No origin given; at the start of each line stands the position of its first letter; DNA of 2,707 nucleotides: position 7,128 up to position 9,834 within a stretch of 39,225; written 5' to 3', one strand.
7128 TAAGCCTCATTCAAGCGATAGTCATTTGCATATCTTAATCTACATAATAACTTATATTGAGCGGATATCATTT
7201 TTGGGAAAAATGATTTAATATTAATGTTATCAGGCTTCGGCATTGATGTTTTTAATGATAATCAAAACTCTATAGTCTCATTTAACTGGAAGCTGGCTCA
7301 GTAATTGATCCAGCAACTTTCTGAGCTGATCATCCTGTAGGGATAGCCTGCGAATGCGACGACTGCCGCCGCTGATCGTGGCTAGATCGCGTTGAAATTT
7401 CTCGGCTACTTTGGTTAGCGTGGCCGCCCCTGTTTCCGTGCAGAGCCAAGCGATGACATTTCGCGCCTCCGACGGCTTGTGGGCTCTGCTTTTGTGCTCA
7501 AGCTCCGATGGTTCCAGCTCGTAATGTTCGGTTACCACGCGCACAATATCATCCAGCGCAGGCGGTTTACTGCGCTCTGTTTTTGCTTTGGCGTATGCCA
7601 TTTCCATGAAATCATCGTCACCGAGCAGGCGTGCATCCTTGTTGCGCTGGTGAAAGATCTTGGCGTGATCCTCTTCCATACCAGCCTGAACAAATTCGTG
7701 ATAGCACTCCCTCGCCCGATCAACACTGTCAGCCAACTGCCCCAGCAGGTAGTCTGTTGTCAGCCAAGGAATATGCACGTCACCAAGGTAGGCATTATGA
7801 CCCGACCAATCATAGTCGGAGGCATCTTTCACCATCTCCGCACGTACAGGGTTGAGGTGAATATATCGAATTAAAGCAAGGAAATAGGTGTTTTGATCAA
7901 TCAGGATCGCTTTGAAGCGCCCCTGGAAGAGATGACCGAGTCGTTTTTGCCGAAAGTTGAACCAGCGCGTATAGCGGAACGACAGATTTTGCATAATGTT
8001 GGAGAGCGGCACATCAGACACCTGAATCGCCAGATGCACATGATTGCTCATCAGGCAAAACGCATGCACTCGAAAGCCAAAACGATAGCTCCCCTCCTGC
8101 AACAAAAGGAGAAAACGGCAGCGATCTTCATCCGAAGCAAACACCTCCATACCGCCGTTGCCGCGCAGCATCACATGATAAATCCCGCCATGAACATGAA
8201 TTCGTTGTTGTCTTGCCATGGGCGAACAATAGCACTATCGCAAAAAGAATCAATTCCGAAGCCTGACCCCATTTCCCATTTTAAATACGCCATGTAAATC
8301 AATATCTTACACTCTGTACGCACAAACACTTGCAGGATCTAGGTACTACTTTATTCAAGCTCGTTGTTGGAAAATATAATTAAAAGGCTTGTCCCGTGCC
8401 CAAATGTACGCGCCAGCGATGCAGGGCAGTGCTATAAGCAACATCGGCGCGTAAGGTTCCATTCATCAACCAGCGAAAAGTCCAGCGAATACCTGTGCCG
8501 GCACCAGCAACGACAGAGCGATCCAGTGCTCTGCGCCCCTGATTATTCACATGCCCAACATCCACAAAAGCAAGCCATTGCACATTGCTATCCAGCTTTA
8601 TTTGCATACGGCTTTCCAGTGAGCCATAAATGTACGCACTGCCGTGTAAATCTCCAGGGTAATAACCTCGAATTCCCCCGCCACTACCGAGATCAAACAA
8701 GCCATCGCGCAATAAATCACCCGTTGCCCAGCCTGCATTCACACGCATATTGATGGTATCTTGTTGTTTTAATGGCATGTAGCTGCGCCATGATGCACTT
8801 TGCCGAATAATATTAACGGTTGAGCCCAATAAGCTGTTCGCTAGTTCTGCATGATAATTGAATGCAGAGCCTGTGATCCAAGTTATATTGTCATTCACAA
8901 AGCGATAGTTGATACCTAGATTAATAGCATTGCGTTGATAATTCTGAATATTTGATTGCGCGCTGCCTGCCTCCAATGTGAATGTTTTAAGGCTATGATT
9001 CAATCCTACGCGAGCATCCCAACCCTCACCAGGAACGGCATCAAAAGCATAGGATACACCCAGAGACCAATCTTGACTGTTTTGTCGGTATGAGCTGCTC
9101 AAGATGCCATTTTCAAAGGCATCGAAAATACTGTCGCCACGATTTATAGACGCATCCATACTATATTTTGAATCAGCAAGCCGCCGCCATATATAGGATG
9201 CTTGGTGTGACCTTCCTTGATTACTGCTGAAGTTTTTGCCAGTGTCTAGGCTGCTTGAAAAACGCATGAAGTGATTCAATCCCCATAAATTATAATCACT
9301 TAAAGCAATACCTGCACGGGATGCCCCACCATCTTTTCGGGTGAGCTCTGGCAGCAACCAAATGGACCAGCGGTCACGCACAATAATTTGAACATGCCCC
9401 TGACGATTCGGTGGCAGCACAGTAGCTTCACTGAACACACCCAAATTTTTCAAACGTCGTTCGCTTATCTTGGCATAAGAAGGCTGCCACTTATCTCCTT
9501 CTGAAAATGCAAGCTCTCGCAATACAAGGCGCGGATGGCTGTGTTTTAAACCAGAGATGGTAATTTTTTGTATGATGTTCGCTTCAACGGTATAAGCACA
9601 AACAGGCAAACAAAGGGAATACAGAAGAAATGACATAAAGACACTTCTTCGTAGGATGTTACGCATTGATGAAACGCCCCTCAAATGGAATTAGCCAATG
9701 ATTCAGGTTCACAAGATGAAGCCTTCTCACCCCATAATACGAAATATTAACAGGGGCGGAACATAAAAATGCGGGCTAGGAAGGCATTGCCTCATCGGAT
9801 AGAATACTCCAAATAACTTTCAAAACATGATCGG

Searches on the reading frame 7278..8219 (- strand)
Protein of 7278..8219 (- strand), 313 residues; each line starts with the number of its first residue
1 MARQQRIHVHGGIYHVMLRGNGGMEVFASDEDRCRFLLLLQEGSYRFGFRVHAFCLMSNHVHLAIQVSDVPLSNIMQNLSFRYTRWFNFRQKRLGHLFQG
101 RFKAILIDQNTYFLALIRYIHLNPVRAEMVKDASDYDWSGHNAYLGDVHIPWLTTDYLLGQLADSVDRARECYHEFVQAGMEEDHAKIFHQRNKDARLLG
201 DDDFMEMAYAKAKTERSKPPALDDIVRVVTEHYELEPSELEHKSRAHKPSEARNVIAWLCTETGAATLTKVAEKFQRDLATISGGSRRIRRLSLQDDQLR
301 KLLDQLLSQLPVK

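Call 53: search_protein_families(library=pfam, proteins=[window:7278-8219:-], max_evalue=0.00001)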
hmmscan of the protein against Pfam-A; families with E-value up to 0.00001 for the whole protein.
window:7278-8219:- (313 aa): 2 families
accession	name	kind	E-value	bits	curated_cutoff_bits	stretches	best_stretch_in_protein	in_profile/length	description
PF01797.21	Y1_Tnp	-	3e-13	50.4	23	1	10-121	3-119/121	Transposase IS200 like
PF08299.17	Bac_DnaA_C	-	4.2e-12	46.4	31.5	1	223-289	2-69/69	Bacterial dnaA protein helix-turn-helix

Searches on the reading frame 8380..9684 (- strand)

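Call 53: search_protein_families(library=pfam, proteins=[window:8380-9684:-], max_evalue=0.00001)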
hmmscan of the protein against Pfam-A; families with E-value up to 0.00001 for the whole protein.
window:8380-9684:- (434 aa): 2 families
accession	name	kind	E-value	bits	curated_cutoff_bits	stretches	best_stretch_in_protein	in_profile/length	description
PF01103.29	Omp85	-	1.4e-15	58.1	24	1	132-434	1-325/325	Omp85 superfamily domain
PF03865.19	ShlB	-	3.3e-07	30.5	22.7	1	120-400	30-310/311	Haemolysin secretion/activation protein ShlB/FhaC/HecB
